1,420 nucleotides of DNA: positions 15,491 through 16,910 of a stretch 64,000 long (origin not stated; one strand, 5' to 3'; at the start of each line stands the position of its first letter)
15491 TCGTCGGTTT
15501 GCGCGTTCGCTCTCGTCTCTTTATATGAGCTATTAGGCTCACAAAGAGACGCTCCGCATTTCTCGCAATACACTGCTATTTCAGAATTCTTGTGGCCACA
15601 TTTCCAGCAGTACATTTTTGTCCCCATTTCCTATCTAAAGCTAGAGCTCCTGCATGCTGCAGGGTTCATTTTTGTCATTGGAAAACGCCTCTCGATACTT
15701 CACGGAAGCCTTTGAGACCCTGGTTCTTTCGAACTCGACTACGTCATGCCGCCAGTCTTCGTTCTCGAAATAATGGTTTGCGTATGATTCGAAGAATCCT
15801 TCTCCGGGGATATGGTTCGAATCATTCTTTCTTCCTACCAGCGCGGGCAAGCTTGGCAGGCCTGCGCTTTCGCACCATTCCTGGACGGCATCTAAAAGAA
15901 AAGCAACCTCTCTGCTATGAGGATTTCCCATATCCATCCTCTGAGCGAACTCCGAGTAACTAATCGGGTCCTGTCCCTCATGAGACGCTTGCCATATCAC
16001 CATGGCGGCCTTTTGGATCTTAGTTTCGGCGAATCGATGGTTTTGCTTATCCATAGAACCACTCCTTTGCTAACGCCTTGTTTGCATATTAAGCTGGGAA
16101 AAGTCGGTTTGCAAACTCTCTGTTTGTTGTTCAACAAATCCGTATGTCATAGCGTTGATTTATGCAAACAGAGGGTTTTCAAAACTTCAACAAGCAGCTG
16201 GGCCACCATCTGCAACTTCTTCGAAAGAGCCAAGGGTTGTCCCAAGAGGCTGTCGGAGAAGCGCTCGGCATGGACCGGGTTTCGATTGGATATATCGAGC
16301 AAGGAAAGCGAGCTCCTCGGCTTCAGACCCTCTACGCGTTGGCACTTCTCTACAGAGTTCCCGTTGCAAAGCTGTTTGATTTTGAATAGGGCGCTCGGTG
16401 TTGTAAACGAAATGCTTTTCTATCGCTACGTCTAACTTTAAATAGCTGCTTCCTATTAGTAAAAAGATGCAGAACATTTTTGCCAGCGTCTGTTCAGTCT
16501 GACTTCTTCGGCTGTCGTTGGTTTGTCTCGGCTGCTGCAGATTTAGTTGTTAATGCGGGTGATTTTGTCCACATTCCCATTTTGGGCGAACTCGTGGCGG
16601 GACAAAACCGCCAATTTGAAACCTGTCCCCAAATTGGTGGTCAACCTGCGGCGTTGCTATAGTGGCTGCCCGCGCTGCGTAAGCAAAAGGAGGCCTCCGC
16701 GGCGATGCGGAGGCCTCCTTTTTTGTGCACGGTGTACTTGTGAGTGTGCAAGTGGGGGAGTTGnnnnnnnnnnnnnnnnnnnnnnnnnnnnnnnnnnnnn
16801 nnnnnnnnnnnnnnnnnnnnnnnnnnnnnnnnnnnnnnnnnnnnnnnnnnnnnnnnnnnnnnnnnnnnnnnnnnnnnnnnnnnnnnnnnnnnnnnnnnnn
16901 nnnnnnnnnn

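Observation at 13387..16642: AT-richer 3.2-kb gene cassette sits between the two halves of a palindromic repeat (perfect 31-bp inverted repeats)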

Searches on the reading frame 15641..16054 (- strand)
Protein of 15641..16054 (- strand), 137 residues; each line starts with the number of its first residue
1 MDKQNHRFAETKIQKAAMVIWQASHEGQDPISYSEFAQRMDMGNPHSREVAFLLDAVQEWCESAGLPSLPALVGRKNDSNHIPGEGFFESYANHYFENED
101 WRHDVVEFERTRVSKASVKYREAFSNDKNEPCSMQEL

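Call 18: search_protein_families(library=pfam, proteins=[window:15641-16054:-], max_evalue=0.01)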
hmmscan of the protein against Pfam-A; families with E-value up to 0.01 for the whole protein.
window:15641-16054:- (137 aa): 0 families

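Call 19: search_protein_families(library=padloc, proteins=[window:15641-16054:-], max_evalue=0.01)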
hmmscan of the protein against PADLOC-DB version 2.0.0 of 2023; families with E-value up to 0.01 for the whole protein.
window:15641-16054:- (137 aa): 0 families

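Call 20: search_protein_families(library=phrogs, proteins=[window:15641-16054:-], max_evalue=0.01)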
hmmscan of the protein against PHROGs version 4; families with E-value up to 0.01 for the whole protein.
window:15641-16054:- (137 aa): 0 families

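Call 27: find_homologous_proteins(query=window:15641-16054:-, max_evalue=0.001)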
Query window:15641-16054:- (137 aa): 5 proteins with E <= 0.001 among 9 candidates.
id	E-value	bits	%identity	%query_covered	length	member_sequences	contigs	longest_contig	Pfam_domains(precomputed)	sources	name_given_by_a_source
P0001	1.9e-86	305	98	100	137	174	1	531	-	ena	-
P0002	2.5e-71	256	83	98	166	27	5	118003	-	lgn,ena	-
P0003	8.1e-55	203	74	91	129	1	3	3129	-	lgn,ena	-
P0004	1.8e-48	182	86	68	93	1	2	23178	-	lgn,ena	-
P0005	5.1e-26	110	100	38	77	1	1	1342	-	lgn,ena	-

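Call 28: find_encoding_contigs(protein=P0002, flank=8000, max_places=6)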
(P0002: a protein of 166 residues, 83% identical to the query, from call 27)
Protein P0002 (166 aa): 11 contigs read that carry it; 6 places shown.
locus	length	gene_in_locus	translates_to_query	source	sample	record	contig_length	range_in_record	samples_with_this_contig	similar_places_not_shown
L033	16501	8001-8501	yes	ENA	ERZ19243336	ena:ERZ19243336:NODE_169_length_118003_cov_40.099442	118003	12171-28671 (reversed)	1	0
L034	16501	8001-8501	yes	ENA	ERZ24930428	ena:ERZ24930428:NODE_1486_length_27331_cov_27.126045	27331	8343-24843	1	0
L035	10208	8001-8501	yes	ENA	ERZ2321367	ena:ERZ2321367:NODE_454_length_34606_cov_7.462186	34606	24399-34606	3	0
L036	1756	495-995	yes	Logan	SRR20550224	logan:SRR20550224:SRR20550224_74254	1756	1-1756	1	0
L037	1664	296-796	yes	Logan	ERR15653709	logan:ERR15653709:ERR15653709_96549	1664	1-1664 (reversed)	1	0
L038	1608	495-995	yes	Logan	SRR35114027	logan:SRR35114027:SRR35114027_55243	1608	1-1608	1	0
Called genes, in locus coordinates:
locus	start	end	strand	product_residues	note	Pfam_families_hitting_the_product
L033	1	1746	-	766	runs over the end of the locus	PF00330:Aconitase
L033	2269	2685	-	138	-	PF00376:MerR, PF13411:MerR_1, PF13591:MerR_2 (weak)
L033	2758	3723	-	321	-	PF00226:DnaJ, PF01556:DnaJ_C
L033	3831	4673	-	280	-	PF01025:GrpE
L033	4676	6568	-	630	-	PF00012:HSP70, PF06723:MreB_Mbl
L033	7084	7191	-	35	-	-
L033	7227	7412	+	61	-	PF12797:Fer4_2 (weak), PF14697:Fer4_21, PF00037:Fer4, PF12837:Fer4_6 (weak), PF12838:Fer4_7, PF13237:Fer4_10, PF13187:Fer4_9, PF00037:Fer4, +7 more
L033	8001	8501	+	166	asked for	-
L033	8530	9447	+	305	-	PF12773:DZR (faint), PF13240:Zn_Ribbon_1, PF13248:Zn_ribbon_3 (faint)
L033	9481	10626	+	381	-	PF13240:Zn_Ribbon_1, PF24463:DUF7577 (weak), PF05036:SPOR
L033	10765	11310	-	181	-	PF08279:HTH_11, PF02829:3H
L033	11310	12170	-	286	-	PF02749:QRPTase_N, PF01729:QRPTase_C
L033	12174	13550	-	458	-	PF00890:FAD_binding_2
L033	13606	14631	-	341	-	PF02445:NadA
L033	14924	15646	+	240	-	PF00072:Response_reg, PF04397:LytTR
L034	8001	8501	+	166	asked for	-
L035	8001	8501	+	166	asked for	-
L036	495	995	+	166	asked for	-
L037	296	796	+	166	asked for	-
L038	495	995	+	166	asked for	-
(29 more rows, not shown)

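Call 29: find_encoding_contigs(protein=P0003, flank=8000, max_places=6)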
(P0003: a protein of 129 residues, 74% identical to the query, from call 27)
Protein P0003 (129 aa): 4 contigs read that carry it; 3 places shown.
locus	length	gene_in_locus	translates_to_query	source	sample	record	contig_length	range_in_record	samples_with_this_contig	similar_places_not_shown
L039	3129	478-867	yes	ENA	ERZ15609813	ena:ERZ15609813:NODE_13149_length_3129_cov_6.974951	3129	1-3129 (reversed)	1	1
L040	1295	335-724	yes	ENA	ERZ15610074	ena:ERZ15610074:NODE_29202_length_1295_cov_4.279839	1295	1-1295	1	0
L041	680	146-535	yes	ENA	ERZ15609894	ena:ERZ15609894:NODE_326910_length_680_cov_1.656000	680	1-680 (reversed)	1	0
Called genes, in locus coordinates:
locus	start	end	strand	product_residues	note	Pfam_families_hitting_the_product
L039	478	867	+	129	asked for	-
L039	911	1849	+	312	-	PF12773:DZR (faint), PF13240:Zn_Ribbon_1, PF13248:Zn_ribbon_3 (faint)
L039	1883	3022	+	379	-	PF13240:Zn_Ribbon_1, PF24463:DUF7577 (weak), PF05036:SPOR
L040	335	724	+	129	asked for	-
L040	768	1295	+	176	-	?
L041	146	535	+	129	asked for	-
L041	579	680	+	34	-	?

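Call 71: search_protein_representatives(protein=window:15641-16054:-)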
Query: 137 residues. Proteins with E-value up to 0.001 (for the whole library): 13; up to 1e-10: 4; up to 1e-30: 1. The best 13 are listed.
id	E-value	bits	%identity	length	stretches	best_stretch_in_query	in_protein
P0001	6.0e-87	305.2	98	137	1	1-137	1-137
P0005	1.6e-26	109.6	95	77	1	1-55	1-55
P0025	2.0e-17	80.1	38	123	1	13-117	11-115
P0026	1.8e-15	73.8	49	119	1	10-114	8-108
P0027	1.3e-08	51.6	37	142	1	12-95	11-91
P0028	5.6e-08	49.6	35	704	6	32-62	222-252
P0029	2.5e-07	47.5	43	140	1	19-99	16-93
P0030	6.5e-07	46.1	47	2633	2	12-37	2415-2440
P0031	2.2e-06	44.4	48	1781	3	13-38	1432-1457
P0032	7.1e-05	39.5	38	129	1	14-103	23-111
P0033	9.7e-05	39.1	39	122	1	14-91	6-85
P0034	1.1e-04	39.0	25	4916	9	24-80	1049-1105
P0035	2.2e-04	37.9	46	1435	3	12-38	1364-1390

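Call 72: search_protein_families(library=pfam, proteins=[P0025, P0026, P0027, P0029, P0032, P0033], max_evalue=0.01)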
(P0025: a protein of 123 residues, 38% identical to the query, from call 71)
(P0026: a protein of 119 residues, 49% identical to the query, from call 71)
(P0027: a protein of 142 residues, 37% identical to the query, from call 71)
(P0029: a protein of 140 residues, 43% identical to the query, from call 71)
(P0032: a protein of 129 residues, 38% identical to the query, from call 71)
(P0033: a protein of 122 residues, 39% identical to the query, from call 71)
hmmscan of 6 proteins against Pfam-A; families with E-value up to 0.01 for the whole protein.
P0025 (123 aa): 0 families

P0026 (119 aa): 0 families

P0027 (142 aa): 0 families

P0029 (140 aa): 0 families

P0032 (129 aa): 0 families

P0033 (122 aa): 0 families

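Call 74: search_solved_structures(query=A2, max_evalue=1)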
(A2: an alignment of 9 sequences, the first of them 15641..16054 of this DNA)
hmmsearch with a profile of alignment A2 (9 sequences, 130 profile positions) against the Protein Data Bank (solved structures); distinct sequences matched with E-value up to 1: 1.
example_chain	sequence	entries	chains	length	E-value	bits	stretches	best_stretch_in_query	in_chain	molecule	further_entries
7ob9_M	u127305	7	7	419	0.35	13.9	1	58-112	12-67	DNA-directed RNA polymerase I subunit RPA49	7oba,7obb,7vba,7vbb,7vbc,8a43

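Call 79: predict_structure(alignment_id=A3)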
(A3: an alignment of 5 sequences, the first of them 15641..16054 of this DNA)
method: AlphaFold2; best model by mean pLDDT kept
length: 137 residues; sequences in the alignment: 5
mean_pLDDT: 70.9   pTM: 0.69
mean pLDDT of the five models: 70.9, 70.6, 70.5, 66.6, 64.7
residues with pLDDT >= 90: 13; 70-90: 70; 50-70: 23; < 50: 31
segments of 3 or more residues with pLDDT < 50: 1-5, 82-86, 88-96, 128-137
pLDDT, mean of each block of 10 residues (from residue 1): 59 91 71 85 80 89 88 63 46 51 71 85 67 37
secondary structure, 60 per line:
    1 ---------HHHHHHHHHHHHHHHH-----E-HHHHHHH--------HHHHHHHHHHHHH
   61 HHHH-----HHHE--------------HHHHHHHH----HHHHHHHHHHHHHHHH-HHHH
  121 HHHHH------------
elements in order: H10-25 H33-39 H48-64 H88-95 H100-115 H117-125

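Call 83: fold_search(model_id=the predicted structure, library=pdb)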
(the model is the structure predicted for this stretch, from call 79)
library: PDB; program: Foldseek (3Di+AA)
matches with E <= 10: 25; with E <= 0.001: 0
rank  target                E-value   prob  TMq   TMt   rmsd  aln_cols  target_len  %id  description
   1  1drg_A                1.5e+00  0.09  0.20  0.12  14.4       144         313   12  CRYSTAL STRUCTURE OF TRIMERIC CRE RECOMBINASE-LOX COMPLEX (released 2001-10-19)
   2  5zz6_B                2.0e+00  0.21  0.26  0.19   6.2        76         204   20  Redox-sensing transcriptional repressor Rex (released 2018-11-07)
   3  1ylf_C                2.5e+00  0.09  0.31  0.34  14.8       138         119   11  X-ray crystal structure of BC1842 protein from Bacillus cereus, a member of the Rrf2 family of putative transcription  (released 2005-02-01)
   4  7b5t_C                3.0e+00  0.07  0.27  0.20  23.5       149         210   10  S. agalactiae BusR transcription factor (released 2021-08-11)
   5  9dt5_B                3.7e+00  0.06  0.25  0.19  11.3       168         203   11  Crystal structure of the engineered sulfonylurea repressor CsR (L4.2-20), bound to chlorsulfuron (released 2025-10-08)
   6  5zz6_C                3.9e+00  0.11  0.25  0.18   5.4        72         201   19  Redox-sensing transcriptional repressor Rex (released 2018-11-07)
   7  5zz7_B                4.1e+00  0.16  0.27  0.19   4.8        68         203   20  Redox-sensing transcriptional repressor Rex (released 2018-11-07)
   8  3vib_D                4.6e+00  0.04  0.24  0.19  14.8       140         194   13  Structural basis for multidrug recognition and antimicrobial resistance by MTRR, an efflux pump regulator from Neisser (released 2012-10-03)
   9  3npi_A                4.8e+00  0.05  0.26  0.19  15.8       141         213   13  Crystal structure of a TetR family regulatory protein (DIP1788) from CORYNEBACTERIUM DIPHTHERIAE at 2.96 A resolution (released 2010-08-18)
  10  6zqa_CF               4.8e+00  0.03  0.20  0.21  13.9       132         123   15  Cryo-EM structure of the 90S pre-ribosome from Saccharomyces cerevisiae, state A (Poly-Ala) (released 2020-09-23)
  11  7dgy                  5.1e+00  0.05  0.22  0.27  12.7       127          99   15  De novo designed protein H4C2R (released 2021-12-15)
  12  1mkm_A                6.0e+00  0.06  0.26  0.16  12.1       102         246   19  CRYSTAL STRUCTURE OF THE THERMOTOGA MARITIMA ICLR (released 2002-09-11)
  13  3k1s_A                6.0e+00  0.03  0.18  0.20  12.5       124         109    9  Crystal Structure of the PTS Cellobiose Specific Enzyme IIA from Bacillus anthracis (released 2009-10-13)
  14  2lbx_MODEL_1_A        6.3e+00  0.03  0.19  0.21  13.9       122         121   11  Solution structure of the S. cerevisiae H/ACA RNP protein Nhp2p (released 2011-07-06)
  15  5u1b_A                6.3e+00  0.02  0.18  0.16  16.8       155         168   12  Ferritin with Gc MtrE loop2 inserted at the N-terminus (released 2017-10-11)
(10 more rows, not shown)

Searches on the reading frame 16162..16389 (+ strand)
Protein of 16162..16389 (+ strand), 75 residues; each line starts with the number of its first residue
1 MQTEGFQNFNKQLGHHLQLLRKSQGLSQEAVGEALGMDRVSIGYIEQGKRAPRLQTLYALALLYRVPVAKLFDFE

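Call 18: search_protein_families(library=pfam, proteins=[window:16162-16389:+], max_evalue=0.01)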
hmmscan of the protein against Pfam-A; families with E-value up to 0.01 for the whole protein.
window:16162-16389:+ (75 aa): 3 families
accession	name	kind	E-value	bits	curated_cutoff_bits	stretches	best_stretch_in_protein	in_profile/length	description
PF13560.12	HTH_31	-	2.4e-14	53.8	27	1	12-69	1-59/64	Helix-turn-helix domain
PF01381.28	HTH_3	-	5e-14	52.5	23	1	17-70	1-54/55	Helix-turn-helix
PF12844.13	HTH_19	-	0.00014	22.2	30.2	1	17-67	4-54/64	Helix-turn-helix domain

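Call 19: search_protein_families(library=padloc, proteins=[window:16162-16389:+], max_evalue=0.01)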
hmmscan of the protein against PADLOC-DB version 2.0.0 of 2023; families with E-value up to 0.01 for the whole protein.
window:16162-16389:+ (75 aa): 15 families
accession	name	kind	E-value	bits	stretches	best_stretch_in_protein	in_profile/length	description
PDLC02926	HTH_VI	-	1.7e-10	39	1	13-72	2-61/92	-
PDLC03665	Control_protein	-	4.5e-07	28.1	1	13-70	9-67/77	control protein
PDLC03954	RmrA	-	4.6e-07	27.1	1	9-68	7-66/380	-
PDLC03952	RmrA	-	4.7e-07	27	1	15-69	25-79/395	-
PDLC03664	Control_protein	-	1e-06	27.1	1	12-62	13-63/74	control protein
PDLC04142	capH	-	3.9e-06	25.9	1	8-71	2-65/103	capH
PDLC03951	RmrA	-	1.7e-05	22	1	14-69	10-65/400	-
PDLC03666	Control_protein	-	2e-05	22.9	1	12-58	6-52/77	control protein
PDLC03671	Control_protein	-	2.8e-05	22.3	1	12-72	14-74/84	control protein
PDLC03947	RmrA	-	4.2e-05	20.5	1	7-69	6-68/383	-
PDLC03536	REase_II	-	0.00021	19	1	9-72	7-70/237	Type II restriction enzyme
PDLC03945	RmrA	-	0.00029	18.1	1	13-68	3-58/394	-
PDLC03949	RmrA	-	0.00029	17.8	1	16-69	6-59/363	-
PDLC03943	RmrA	-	0.00051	17.2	1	14-68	4-58/370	-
PDLC03955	RmrA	-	0.0064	13.8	1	15-69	23-77/371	-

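Call 20: search_protein_families(library=phrogs, proteins=[window:16162-16389:+], max_evalue=0.01)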
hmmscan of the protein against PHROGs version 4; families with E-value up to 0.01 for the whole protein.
window:16162-16389:+ (75 aa): 20 families
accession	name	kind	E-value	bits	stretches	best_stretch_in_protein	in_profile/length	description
phrog_8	-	transcription regulation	7.7e-11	43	1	11-72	75-136/346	transcriptional regulator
phrog_5823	-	transcription regulation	2e-10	41.4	1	10-72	4-67/404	transcriptional regulator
phrog_2328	-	transcription regulation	3.5e-08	34.3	1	8-69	10-72/128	transcriptional repressor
phrog_4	-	transcription regulation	1.3e-07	32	1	10-72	134-192/400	transcriptional repressor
phrog_7241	-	transcription regulation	1.4e-07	32.6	1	15-72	64-121/122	transcriptional regulator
phrog_2439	-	transcription regulation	5.1e-07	29.9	1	13-71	8-66/367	transcriptional regulator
phrog_1373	-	transcription regulation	1.4e-06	29.4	1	15-61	66-112/166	transcriptional regulator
phrog_3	-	transcription regulation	1.7e-06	29.1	1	8-74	84-148/430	transcriptional repressor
phrog_2967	-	transcription regulation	1e-05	26.2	1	9-73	7-71/225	transcriptional regulator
phrog_9908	-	DNA, RNA and nucleotide metabolism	0.00022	21.5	1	12-67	13-68/282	DNA binding protein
phrog_7396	-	unknown function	0.00025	21.8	1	9-69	12-75/227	-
phrog_2104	-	unknown function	0.0004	21.6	1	16-68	43-95/103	-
phrog_147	-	transcription regulation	0.00042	21.6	1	11-61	3-54/100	transcriptional regulator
phrog_6499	-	transcription regulation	0.0016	18.9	1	19-67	13-67/157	transcriptional regulator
phrog_2339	-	DNA, RNA and nucleotide metabolism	0.0021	19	1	8-50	21-63/98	HTH DNA binding protein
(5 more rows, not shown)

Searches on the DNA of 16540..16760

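Call 47: search_rna_families(source=window, start=16540, end=16760, threshold=evalue, max_evalue=10, show_alignments=2)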
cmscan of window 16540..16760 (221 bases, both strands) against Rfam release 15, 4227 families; matches with E-value up to 10: 27.
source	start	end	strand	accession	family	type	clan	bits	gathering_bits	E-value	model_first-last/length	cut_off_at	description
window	16685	16760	-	RF02867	ncS011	Gene; sRNA;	-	26.4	48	3.3e-05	128-207/207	5'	Burkholderia sRNA 11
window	16628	16724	+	RF01772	rnk_pseudo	Cis-reg; leader;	-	24.2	55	0.03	1-108/108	no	Pseudomonas rnk leader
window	16644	16719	+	RF02790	sodF_sRNA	Gene; sRNA;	-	24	46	0.061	1-90/90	no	sodF sRNA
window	16686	16725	+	RF02838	Ref55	Gene; sRNA;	-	21.8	43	0.57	15-54/54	no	Enterococcus sRNA 55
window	16683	16719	-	RF00489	ctRNA_p42d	Gene; antisense;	-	21.6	50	0.015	1-46/46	no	ctRNA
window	16688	16730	-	RF02790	sodF_sRNA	Gene; sRNA;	-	21.3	46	0.21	1-90/90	no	sodF sRNA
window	16688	16726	+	RF00489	ctRNA_p42d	Gene; antisense;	-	19.8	50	0.051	1-46/46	no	ctRNA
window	16637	16730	+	RF01409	STnc250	Gene; sRNA;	-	18.9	42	0.13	1-94/94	no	STnc250 Hfq binding RNA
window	16686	16719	+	RF02867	ncS011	Gene; sRNA;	-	18.8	48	0.0052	171-204/207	no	Burkholderia sRNA 11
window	16688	16723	-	RF02621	BSnc120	Gene; sRNA;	-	18.5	114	0.095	37-70/88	no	Brucella sRNA 120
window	16676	16729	+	RF04269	mir-373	Gene; miRNA;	-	17.5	69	0.69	1-69/69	no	mir-373 microRNA precursor family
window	16686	16720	+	RF03412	mir-1915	Gene; miRNA;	-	16.6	95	3.7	1-73/73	no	mir-1915 microRNA precursor family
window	16681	16728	+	RF03294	mir-H3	Gene; miRNA;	-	15.6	70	8.4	1-81/81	no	mir-H3 microRNA precursor family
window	16686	16721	+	RF03757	mir-6536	Gene; miRNA;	-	15.5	100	1.9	1-81/81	no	mir-6536 microRNA precursor family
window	16689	16718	-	RF03847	mir-1538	Gene; miRNA;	-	15.3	78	1.9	1-58/58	no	mir-1538 microRNA precursor family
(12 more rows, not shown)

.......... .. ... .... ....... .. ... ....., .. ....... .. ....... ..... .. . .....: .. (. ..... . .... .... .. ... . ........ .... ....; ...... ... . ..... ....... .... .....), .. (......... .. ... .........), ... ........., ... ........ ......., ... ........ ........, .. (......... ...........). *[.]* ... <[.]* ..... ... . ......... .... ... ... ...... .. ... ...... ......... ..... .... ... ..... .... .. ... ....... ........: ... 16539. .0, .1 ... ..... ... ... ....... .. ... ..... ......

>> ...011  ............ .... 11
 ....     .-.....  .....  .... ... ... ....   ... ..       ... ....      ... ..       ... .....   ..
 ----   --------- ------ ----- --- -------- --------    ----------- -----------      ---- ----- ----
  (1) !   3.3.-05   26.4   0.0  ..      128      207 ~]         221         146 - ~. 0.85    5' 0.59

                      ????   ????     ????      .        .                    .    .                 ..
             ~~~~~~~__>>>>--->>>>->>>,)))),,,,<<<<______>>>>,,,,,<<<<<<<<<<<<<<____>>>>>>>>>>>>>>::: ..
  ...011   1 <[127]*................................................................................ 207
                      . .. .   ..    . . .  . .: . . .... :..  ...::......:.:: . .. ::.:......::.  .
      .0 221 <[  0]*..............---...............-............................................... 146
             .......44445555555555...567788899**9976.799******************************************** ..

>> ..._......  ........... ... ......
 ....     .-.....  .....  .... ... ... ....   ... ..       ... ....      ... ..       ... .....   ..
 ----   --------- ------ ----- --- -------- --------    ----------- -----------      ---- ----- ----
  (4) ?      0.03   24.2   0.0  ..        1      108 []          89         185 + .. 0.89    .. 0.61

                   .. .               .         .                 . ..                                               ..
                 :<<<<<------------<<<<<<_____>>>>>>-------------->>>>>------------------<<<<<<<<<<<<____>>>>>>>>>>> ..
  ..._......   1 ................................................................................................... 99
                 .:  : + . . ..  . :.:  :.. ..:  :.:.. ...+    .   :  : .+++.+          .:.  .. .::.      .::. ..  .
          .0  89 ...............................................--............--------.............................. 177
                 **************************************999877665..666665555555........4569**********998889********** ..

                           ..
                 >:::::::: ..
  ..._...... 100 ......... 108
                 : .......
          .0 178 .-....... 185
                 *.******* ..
